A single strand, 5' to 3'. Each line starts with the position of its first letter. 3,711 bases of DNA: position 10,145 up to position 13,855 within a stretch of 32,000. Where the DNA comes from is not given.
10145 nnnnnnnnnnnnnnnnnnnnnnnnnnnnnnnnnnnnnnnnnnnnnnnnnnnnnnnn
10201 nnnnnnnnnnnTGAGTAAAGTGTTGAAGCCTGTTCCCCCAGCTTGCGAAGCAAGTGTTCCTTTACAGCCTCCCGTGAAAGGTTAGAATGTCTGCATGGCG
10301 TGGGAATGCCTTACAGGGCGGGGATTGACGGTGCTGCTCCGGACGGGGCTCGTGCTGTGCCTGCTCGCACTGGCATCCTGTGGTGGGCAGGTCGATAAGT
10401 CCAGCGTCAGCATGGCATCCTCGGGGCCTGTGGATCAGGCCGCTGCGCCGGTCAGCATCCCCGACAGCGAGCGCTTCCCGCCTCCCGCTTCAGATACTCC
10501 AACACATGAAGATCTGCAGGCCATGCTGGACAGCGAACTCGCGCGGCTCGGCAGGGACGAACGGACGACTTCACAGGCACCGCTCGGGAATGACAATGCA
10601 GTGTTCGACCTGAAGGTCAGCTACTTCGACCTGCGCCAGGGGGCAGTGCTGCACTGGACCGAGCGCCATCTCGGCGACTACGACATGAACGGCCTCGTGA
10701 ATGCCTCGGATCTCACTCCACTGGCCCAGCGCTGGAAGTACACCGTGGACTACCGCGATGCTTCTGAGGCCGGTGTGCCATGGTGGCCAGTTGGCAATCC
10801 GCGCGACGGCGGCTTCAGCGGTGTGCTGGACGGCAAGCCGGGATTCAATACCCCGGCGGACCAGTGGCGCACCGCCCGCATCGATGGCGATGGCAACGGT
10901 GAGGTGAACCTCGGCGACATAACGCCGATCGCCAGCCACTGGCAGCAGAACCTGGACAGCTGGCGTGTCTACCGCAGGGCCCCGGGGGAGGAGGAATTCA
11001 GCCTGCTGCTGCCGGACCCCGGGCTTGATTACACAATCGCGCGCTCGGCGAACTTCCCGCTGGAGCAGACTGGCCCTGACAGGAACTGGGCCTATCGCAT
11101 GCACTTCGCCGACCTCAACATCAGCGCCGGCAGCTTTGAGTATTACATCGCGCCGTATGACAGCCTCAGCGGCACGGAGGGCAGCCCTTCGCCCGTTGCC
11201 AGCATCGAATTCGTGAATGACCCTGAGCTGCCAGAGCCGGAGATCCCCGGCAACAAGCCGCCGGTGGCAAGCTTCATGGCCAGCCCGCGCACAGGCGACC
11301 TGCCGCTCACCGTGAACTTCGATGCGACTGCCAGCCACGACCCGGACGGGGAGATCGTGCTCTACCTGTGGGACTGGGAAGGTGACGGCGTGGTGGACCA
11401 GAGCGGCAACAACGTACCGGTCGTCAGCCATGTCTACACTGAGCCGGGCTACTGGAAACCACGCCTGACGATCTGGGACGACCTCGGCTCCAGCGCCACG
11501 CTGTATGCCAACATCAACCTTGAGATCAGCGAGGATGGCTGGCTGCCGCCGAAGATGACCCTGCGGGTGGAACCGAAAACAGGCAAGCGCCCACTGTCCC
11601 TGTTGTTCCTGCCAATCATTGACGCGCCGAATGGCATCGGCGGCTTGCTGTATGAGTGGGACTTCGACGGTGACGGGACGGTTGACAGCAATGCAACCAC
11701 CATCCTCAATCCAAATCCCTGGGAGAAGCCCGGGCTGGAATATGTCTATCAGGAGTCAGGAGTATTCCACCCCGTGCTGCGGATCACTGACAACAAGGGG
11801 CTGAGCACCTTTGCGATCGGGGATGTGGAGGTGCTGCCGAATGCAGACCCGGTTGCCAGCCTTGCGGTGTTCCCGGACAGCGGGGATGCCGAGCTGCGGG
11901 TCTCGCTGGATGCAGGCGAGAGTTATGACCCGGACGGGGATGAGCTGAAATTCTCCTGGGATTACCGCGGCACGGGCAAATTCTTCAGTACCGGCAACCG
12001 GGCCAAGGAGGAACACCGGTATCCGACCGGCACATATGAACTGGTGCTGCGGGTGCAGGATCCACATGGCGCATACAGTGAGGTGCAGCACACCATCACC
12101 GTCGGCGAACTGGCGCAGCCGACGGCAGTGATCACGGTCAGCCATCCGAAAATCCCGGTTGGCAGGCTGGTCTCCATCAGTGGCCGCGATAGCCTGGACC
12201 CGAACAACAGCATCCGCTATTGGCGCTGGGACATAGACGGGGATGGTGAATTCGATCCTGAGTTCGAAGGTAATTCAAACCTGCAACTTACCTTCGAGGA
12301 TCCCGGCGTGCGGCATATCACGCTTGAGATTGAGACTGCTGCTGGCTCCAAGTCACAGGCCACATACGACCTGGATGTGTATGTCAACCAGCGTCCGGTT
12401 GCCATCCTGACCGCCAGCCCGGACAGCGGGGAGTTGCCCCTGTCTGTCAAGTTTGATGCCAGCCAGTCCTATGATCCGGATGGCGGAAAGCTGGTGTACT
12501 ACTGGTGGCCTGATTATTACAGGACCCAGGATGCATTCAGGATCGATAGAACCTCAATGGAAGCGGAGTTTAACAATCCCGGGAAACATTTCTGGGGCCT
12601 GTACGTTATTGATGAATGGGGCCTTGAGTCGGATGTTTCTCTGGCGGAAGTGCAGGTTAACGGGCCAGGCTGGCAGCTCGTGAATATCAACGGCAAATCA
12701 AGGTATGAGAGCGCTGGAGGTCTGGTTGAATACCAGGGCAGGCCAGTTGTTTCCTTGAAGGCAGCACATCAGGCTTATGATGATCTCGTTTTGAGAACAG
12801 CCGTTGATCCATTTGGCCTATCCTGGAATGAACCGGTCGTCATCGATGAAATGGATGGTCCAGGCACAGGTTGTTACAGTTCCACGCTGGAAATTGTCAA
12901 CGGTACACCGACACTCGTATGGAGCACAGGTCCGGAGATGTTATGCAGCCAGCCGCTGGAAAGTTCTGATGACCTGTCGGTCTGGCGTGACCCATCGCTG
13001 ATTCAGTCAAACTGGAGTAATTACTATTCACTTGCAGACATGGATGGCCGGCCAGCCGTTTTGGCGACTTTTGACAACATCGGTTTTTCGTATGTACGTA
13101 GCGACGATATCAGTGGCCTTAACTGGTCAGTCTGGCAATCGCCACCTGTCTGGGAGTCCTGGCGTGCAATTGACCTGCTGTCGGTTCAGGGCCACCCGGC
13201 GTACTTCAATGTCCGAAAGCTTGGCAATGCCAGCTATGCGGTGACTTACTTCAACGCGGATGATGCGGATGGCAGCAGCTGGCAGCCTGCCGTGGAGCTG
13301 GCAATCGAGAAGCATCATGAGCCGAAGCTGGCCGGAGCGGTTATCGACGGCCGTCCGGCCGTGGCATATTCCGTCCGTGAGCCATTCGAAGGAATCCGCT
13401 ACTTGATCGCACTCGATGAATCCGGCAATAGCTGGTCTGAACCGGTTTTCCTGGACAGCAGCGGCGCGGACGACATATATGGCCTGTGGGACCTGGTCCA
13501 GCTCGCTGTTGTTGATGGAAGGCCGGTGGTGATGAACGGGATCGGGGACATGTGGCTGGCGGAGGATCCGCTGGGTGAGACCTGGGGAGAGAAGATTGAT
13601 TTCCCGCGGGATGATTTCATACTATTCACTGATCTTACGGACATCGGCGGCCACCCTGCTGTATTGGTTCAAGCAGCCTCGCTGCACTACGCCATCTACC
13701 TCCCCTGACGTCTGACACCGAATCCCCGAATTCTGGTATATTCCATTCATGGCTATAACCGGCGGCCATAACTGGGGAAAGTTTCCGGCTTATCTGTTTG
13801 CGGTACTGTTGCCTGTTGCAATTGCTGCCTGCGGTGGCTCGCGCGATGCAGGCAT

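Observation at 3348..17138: Four-gene head-to-tail array of giant paralogous lipoproteins with a 3.45-kb period, bracketed by two tricorn-type proteases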

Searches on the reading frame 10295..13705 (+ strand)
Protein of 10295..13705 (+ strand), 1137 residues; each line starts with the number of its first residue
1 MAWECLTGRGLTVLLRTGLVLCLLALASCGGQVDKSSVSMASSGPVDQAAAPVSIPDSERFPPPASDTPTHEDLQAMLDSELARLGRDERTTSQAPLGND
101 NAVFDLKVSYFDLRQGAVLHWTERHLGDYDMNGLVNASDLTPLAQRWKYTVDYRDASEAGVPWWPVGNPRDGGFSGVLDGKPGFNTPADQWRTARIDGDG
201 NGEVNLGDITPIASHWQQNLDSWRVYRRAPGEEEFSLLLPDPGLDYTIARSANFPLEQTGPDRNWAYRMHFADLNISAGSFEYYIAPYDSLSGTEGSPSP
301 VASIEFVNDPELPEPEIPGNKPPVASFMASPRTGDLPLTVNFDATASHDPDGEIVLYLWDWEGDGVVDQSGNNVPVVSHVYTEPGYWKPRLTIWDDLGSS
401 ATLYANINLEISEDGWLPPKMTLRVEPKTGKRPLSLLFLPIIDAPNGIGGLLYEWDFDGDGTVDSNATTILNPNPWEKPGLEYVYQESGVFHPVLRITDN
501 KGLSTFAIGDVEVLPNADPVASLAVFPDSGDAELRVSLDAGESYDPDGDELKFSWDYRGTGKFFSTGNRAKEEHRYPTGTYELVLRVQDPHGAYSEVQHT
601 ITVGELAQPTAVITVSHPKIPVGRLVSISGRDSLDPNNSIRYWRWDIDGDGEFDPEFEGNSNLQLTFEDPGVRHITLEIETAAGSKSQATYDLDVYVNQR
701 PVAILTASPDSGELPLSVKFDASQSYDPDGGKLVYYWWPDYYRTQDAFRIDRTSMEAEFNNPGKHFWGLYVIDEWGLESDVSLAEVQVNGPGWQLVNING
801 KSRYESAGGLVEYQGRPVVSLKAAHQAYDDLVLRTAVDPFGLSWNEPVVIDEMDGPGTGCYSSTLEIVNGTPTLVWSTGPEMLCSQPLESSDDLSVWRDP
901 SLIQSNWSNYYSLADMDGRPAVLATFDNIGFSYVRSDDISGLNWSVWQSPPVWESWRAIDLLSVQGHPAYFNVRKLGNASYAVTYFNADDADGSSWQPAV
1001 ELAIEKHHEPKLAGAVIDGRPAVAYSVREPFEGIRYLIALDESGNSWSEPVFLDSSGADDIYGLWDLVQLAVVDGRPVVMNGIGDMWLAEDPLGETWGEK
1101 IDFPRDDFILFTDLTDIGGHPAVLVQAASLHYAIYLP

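Call 7: search_protein_families(library=pfam, proteins=[window:10295-13705:+], max_evalue=0.01)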
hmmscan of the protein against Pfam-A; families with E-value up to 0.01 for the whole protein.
window:10295-13705:+ (1137 aa): 4 families
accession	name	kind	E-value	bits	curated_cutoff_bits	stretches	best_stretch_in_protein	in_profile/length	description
PF18911.6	PKD_4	-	9.1e-41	138.3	27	4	320-401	1-76/85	PKD domain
PF00801.26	PKD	-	1.2e-22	80.2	23.5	1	329-402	6-74/80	PKD domain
PF21027.3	Sde0182_C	-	1.9e-14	54.4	27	2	536-560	2-27/83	Cellulose-binding protein Sde0182, C-terminal domain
PF22352.2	K319L-like_PKD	-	4.2e-09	36.7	27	0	339-407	13-82/84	K319L-like, PKD domain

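Call 12: search_protein_families(library=ncbifam, proteins=[window:10295-13705:+], max_evalue=0.01)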
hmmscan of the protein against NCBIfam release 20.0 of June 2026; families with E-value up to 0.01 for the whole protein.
window:10295-13705:+ (1137 aa): 1 family
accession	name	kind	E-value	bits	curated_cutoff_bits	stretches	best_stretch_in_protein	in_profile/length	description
NF038112.1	myxo_dep_M36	subfamily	2.8e-10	38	1500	1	494-738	1263-1511/1604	myxosortase-dependent M36 family metallopeptidase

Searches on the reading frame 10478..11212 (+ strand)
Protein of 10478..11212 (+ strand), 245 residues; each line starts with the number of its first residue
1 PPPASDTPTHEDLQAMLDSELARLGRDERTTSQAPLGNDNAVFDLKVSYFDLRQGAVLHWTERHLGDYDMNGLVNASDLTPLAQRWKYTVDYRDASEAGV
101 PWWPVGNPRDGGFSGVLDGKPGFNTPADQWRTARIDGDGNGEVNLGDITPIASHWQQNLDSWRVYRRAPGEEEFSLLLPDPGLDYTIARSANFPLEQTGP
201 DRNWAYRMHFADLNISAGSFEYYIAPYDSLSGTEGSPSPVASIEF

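Call 45: search_protein_families(library=pfam, proteins=[window:10478-11212:+], max_evalue=10)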
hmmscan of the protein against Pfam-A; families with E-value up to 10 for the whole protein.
window:10478-11212:+ (245 aa): 1 family
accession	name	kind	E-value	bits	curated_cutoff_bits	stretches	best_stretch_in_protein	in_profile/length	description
PF00404.24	Dockerin_1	-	0.023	15.3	22.9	1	65-87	1-23/57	Dockerin type I domain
